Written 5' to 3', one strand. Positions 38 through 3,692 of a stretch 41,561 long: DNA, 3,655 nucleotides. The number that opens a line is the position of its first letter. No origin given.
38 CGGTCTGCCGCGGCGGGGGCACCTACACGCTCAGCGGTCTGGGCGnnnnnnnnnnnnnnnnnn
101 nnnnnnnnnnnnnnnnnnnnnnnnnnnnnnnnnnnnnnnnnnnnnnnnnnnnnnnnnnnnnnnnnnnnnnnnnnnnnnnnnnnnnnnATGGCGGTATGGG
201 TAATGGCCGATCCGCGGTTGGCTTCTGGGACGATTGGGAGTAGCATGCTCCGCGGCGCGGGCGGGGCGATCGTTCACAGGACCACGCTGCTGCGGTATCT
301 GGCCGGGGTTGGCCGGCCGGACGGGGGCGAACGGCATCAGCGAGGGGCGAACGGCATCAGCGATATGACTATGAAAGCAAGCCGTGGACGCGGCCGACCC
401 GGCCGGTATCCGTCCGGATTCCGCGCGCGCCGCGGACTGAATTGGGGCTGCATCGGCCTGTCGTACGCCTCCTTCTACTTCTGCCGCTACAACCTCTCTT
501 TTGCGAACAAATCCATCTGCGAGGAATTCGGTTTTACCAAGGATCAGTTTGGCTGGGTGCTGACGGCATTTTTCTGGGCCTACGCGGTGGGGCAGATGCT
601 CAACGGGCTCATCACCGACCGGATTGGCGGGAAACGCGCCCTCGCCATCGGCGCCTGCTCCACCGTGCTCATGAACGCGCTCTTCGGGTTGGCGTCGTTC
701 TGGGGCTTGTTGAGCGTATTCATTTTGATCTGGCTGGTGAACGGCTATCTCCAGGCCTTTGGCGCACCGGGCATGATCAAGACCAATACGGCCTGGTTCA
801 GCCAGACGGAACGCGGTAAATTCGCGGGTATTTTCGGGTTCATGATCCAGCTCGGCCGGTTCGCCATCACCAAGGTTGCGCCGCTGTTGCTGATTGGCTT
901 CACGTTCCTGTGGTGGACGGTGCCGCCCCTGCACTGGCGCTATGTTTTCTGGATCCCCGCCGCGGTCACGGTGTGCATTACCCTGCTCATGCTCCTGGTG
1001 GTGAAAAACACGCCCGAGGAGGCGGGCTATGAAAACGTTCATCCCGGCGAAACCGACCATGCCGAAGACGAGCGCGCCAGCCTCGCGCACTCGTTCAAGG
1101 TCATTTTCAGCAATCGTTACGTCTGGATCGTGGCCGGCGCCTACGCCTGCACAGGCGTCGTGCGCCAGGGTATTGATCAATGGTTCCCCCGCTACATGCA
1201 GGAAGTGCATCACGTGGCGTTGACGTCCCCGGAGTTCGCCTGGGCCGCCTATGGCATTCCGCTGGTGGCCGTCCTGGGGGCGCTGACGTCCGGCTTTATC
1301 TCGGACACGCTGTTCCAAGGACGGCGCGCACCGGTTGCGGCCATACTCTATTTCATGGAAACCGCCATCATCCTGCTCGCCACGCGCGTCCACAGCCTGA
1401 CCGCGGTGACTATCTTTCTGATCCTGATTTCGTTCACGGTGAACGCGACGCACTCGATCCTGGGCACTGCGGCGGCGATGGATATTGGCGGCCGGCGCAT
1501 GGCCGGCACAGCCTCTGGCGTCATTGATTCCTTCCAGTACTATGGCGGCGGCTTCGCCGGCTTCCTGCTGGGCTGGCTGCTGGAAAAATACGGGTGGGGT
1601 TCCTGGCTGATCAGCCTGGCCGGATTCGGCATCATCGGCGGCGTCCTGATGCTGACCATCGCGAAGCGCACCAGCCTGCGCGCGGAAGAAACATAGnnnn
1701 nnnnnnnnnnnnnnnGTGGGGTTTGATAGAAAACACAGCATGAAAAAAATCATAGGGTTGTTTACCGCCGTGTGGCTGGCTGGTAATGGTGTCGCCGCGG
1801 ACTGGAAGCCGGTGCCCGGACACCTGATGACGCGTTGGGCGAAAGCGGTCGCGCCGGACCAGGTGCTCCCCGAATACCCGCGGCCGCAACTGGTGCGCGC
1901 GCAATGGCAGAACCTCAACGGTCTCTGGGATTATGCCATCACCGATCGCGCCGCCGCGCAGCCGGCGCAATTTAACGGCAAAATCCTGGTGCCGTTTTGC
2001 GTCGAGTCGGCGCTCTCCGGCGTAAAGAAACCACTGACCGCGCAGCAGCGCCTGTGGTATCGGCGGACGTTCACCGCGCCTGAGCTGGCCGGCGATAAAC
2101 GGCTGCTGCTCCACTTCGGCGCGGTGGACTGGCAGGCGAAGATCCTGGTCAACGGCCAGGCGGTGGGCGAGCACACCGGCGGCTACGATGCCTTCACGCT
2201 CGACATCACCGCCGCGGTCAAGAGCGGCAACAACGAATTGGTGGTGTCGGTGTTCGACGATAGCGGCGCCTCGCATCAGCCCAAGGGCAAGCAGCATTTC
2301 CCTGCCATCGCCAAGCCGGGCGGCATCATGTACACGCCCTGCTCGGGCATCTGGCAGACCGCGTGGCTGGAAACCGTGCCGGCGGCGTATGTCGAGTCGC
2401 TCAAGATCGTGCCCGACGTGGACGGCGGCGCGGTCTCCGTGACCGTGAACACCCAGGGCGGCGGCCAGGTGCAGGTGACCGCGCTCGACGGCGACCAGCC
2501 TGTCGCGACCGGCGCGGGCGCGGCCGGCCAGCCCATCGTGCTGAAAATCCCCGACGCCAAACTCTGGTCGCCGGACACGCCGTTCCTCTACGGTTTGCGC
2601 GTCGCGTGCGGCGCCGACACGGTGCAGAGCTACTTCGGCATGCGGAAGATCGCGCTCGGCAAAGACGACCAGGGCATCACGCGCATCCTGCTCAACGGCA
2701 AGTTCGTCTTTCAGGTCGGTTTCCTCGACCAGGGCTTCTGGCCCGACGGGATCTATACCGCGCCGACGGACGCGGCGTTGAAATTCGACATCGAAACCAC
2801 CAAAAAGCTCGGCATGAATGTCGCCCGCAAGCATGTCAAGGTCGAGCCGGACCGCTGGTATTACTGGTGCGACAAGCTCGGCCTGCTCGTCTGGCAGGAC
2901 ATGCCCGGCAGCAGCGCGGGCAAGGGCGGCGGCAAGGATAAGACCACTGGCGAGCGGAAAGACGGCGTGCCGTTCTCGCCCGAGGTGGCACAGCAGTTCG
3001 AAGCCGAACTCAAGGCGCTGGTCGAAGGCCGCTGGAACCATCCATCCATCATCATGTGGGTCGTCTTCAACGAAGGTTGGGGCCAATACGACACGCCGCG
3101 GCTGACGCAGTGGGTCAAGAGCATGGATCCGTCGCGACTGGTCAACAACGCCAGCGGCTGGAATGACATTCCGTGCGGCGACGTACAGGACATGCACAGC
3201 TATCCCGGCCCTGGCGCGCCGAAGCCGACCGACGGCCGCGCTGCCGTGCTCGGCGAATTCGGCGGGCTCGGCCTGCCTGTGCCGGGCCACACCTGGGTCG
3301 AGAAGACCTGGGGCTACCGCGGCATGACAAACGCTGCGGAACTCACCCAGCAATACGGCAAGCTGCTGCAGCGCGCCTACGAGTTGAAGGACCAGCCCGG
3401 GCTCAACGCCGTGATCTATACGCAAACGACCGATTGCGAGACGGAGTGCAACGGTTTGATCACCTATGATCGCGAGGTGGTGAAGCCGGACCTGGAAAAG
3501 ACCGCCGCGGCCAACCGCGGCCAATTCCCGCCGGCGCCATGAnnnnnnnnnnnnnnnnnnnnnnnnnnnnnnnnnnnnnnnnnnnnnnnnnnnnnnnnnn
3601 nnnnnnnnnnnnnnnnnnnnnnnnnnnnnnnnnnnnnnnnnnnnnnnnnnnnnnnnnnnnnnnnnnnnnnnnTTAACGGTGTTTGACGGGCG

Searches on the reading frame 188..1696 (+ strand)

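Call 61: search_protein_families(library=pfam, proteins=[window:188-1696:+], max_evalue=0.00001)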
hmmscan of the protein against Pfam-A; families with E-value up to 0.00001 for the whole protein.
window:188-1696:+ (502 aa): 1 family
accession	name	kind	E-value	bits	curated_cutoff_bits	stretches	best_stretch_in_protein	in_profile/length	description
PF07690.21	MFS_1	-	1.8e-44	152.5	33.4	1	90-457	2-346/347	Major Facilitator Superfamily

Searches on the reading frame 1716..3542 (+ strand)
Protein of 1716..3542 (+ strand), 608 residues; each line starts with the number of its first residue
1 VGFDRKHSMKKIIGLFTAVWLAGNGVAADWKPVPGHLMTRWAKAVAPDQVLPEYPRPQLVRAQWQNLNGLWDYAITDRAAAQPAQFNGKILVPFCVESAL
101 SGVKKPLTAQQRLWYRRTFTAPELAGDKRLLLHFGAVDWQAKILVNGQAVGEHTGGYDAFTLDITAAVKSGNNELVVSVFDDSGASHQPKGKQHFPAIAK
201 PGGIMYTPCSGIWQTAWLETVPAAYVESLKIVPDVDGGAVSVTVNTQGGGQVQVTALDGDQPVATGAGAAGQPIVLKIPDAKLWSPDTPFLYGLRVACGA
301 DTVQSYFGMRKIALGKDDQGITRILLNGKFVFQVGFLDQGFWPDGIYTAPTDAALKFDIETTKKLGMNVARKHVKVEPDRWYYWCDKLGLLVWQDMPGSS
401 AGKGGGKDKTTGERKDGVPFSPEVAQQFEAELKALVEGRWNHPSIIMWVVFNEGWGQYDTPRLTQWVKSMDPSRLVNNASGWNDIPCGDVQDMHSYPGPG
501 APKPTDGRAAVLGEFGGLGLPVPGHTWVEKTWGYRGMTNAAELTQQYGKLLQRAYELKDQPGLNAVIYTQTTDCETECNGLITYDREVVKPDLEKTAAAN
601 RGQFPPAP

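Call 61: search_protein_families(library=pfam, proteins=[window:1716-3542:+], max_evalue=0.00001)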
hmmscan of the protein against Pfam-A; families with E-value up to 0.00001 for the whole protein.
window:1716-3542:+ (608 aa): 4 families
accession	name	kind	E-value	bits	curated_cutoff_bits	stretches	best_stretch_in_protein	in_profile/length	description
PF02836.23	Glyco_hydro_2_C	-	9.2e-16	58.3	21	1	354-480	37-162/302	Glycosyl hydrolases family 2, TIM barrel domain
PF02837.24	Glyco_hydro_2_N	-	5.1e-14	53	28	1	108-183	62-137/169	Glycosyl hydrolases family 2, sugar binding domain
PF22666.2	Glyco_hydro_2_N2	-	4.8e-11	43.4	27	1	108-181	45-119/167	Glycosyl hydrolase 2 galactose-binding domain-like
PF00703.27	Glyco_hydro_2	-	3.4e-08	34.7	23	1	224-310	1-109/109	Glycosyl hydrolases family 2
